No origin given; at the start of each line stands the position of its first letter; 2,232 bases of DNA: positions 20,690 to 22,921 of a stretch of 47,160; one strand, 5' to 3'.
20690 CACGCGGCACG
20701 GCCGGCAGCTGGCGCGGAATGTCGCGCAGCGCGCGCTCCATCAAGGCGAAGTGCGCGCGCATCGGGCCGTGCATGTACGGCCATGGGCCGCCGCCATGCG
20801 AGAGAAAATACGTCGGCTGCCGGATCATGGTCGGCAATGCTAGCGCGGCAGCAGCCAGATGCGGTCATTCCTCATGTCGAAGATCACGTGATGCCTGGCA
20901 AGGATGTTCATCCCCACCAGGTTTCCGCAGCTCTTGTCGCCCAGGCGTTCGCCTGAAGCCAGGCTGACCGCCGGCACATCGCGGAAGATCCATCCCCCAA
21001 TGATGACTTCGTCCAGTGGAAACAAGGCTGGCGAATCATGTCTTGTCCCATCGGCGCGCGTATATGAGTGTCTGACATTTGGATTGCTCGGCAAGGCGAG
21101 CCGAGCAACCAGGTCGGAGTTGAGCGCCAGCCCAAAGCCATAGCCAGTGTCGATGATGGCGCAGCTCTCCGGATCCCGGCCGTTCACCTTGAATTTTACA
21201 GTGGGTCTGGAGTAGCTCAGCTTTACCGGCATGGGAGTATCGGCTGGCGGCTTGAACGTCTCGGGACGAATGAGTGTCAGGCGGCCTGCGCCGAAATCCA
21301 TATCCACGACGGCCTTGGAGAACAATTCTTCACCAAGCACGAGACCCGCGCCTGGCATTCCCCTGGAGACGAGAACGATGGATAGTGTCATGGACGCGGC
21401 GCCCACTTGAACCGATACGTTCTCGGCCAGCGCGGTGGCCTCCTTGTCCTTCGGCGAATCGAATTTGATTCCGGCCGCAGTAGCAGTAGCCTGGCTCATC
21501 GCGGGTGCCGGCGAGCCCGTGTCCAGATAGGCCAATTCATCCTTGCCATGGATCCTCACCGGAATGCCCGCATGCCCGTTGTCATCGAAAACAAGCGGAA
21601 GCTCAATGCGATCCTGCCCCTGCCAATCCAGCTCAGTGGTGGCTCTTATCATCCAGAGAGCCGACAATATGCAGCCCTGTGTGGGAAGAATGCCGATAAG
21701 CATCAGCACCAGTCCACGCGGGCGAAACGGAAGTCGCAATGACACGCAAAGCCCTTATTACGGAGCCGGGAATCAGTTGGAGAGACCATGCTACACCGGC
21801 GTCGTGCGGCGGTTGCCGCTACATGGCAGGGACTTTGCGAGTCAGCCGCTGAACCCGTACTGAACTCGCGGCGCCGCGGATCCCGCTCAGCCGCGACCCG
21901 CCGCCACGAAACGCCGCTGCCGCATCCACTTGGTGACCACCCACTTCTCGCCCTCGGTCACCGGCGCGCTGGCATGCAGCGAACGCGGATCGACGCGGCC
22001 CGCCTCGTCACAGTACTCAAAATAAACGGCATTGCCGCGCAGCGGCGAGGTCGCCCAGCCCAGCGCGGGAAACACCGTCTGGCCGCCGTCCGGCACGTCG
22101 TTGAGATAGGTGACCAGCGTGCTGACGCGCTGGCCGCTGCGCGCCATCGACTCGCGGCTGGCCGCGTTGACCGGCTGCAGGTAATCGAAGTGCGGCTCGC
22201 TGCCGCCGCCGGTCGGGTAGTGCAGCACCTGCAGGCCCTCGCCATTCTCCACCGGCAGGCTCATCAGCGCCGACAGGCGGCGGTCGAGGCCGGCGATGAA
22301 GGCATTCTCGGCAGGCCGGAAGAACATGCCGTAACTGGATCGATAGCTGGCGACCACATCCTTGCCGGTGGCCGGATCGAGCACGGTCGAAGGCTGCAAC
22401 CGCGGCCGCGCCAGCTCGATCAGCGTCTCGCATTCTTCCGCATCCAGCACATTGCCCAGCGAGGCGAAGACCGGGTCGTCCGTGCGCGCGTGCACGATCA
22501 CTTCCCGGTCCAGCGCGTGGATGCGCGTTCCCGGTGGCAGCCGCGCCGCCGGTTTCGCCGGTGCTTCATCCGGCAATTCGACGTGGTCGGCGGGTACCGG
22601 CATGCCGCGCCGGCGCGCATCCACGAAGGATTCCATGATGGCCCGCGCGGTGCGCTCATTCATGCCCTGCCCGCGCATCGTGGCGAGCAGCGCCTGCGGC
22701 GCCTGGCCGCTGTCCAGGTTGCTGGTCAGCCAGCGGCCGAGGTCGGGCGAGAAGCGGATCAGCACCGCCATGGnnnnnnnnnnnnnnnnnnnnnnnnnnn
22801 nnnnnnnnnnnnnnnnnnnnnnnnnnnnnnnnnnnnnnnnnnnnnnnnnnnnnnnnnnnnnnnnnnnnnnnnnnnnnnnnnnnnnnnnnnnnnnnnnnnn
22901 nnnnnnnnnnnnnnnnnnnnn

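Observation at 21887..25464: Tight operon: di-haem CCP/MauG-family enzyme, two paralogous orphan lipoproteins and a P4H-type oxygenase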

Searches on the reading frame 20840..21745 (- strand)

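Call 6: search_protein_families(library=pfam, proteins=[window:20840-21745:-], max_evalue=0.01)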
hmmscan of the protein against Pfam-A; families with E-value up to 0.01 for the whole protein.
window:20840-21745:- (301 aa): 2 families
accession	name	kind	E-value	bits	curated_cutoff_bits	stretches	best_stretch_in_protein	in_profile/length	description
PF13650.11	Asp_protease_2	-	1.4e-11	45.4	24.3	2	183-280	1-89/90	Aspartyl protease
PF13975.11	gag-asp_proteas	-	2.1e-11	44.7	28.2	2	183-284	1-92/92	gag-polyprotein putative aspartyl protease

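Call 7: search_protein_families(library=ncbifam, proteins=[window:20840-21745:-], max_evalue=0.01)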
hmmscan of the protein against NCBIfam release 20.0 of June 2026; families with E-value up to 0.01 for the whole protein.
window:20840-21745:- (301 aa): 1 family
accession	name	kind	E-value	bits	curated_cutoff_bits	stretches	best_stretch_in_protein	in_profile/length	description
TIGR02281.1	clan_AA_DTGA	subfamily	7.4e-11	42.3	57.95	2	183-298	14-119/121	TIGR02281 family clan AA aspartic protease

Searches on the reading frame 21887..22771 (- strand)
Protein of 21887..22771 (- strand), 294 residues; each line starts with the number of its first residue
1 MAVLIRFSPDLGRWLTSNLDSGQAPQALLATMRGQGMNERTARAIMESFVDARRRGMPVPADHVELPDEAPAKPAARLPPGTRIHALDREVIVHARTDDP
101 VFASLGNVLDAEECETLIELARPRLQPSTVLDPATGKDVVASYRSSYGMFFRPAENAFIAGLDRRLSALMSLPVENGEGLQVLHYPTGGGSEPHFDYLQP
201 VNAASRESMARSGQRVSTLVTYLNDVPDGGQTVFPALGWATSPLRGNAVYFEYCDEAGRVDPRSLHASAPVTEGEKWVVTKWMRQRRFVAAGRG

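Call 6: search_protein_families(library=pfam, proteins=[window:21887-22771:-], max_evalue=0.01)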
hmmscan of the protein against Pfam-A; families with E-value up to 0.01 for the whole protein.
window:21887-22771:- (294 aa): 1 family
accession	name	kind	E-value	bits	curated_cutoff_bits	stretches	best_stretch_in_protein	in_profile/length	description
PF13640.12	2OG-FeII_Oxy_3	-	1.9e-12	48.4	27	1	180-284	1-98/98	2OG-Fe(II) oxygenase superfamily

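Call 7: search_protein_families(library=ncbifam, proteins=[window:21887-22771:-], max_evalue=0.01)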
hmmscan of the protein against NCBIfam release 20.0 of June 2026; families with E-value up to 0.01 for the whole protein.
window:21887-22771:- (294 aa): 0 families

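Call 10: search_solved_structures(query=window:21887-22771:-, max_evalue=0.01, show_alignments=2)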
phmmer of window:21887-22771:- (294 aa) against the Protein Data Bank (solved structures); distinct sequences matched with E-value up to 0.01: 9.
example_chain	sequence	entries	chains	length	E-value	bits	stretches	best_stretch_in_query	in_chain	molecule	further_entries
5iax_A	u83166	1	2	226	6.9e-42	147.1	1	81-288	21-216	Procollagen-Proline Dioxygenase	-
3itq_A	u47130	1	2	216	1.1e-41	146.4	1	81-286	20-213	Prolyl 4-hydroxylase, alpha subunit domain protein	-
5hv0_A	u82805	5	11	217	1.1e-41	146.4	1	81-286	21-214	Prolyl 4-Hydroxylase | 2OG-Fe(II) oxygenase | Procollagen-Proline Dioxygenase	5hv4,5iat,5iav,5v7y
2jig_A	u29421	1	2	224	1.7e-38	136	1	92-284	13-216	PROLYL-4 HYDROXYLASE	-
3gze_A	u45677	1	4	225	1.7e-38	136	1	92-284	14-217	Predicted protein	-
2jij_A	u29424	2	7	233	2e-38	135.8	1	92-284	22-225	PROLYL-4 HYDROXYLASE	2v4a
7zsc_A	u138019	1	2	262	3.8e-35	125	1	98-286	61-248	Prolyl 4-hydroxylase subunit alpha-2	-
5c5t_A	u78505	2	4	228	1.4e-10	44.4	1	100-285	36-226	Prolyl 4-hydroxylase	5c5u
6tp5_A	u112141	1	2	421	3.6e-08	36.5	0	165-237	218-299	Transmembrane prolyl 4-hydroxylase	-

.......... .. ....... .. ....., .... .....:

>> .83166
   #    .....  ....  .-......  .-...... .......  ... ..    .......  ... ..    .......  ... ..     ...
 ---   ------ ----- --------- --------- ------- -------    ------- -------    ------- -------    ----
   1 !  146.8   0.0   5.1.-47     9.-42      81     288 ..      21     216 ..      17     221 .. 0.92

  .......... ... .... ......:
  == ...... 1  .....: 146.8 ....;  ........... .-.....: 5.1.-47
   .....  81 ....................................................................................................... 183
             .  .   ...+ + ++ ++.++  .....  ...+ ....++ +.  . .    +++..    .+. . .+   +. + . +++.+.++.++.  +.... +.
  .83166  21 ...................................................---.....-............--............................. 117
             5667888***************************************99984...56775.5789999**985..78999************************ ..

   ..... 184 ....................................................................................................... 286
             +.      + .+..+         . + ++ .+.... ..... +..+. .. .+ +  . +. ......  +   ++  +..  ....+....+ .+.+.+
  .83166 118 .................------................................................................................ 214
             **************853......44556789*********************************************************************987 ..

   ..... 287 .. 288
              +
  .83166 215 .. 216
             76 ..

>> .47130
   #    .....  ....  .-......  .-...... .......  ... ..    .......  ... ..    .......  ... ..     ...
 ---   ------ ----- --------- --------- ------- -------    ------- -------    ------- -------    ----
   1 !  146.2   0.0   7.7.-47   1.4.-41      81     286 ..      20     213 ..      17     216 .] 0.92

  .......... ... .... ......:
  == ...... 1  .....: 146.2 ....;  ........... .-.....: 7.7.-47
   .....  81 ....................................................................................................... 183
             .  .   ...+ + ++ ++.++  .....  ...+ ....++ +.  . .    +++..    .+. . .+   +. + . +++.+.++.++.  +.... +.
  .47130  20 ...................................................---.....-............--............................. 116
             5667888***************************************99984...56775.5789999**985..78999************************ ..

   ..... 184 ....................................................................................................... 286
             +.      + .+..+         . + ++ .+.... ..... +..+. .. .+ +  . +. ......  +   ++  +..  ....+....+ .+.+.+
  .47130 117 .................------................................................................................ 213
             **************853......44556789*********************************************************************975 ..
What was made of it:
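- Checked: G4 matches collagen-type prolyl 4-hydroxylases (B. anthracis P4H 5iax/3itq, E 7e-42, residues 81-288) (call 10).
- The P4H is closest to collagen-type P4Hs rather than PHD/EGLN-type sensors (call 10).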

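Call 32: search_protein_families(library=pfam, proteins=[window:21887-22771:-], max_evalue=10)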
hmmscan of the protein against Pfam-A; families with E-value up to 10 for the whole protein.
window:21887-22771:- (294 aa): 2 families
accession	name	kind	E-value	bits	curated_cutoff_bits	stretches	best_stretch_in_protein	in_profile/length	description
PF13640.12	2OG-FeII_Oxy_3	-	1.9e-12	48.4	27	1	180-284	1-98/98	2OG-Fe(II) oxygenase superfamily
PF03171.26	2OG-FeII_Oxy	-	0.017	15.9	23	1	179-284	3-100/101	2OG-Fe(II) oxygenase superfamily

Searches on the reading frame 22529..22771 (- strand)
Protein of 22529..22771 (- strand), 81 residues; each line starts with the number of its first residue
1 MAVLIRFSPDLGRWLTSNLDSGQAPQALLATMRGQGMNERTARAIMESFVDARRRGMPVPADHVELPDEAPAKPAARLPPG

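Call 82: search_solved_structures(query=window:22529-22771:-, max_evalue=10, show_alignments=2)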
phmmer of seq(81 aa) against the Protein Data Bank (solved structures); distinct sequences matched with E-value up to 10: 5.
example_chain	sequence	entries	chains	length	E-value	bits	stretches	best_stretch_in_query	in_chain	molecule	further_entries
8vej_A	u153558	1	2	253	0.39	14.5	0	16-60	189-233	CHD_buttress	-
4gkg_A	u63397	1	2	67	0.61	13.9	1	32-66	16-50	C4-dicarboxylate transport sensor protein dctB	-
8u0g_A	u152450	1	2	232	0.81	13.5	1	8-39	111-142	DNA damage response protein C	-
7qvb_A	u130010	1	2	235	0.84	13.5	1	8-39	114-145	DNA damage response protein C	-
8fre_A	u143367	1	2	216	2.4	12.1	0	20-42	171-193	RBL4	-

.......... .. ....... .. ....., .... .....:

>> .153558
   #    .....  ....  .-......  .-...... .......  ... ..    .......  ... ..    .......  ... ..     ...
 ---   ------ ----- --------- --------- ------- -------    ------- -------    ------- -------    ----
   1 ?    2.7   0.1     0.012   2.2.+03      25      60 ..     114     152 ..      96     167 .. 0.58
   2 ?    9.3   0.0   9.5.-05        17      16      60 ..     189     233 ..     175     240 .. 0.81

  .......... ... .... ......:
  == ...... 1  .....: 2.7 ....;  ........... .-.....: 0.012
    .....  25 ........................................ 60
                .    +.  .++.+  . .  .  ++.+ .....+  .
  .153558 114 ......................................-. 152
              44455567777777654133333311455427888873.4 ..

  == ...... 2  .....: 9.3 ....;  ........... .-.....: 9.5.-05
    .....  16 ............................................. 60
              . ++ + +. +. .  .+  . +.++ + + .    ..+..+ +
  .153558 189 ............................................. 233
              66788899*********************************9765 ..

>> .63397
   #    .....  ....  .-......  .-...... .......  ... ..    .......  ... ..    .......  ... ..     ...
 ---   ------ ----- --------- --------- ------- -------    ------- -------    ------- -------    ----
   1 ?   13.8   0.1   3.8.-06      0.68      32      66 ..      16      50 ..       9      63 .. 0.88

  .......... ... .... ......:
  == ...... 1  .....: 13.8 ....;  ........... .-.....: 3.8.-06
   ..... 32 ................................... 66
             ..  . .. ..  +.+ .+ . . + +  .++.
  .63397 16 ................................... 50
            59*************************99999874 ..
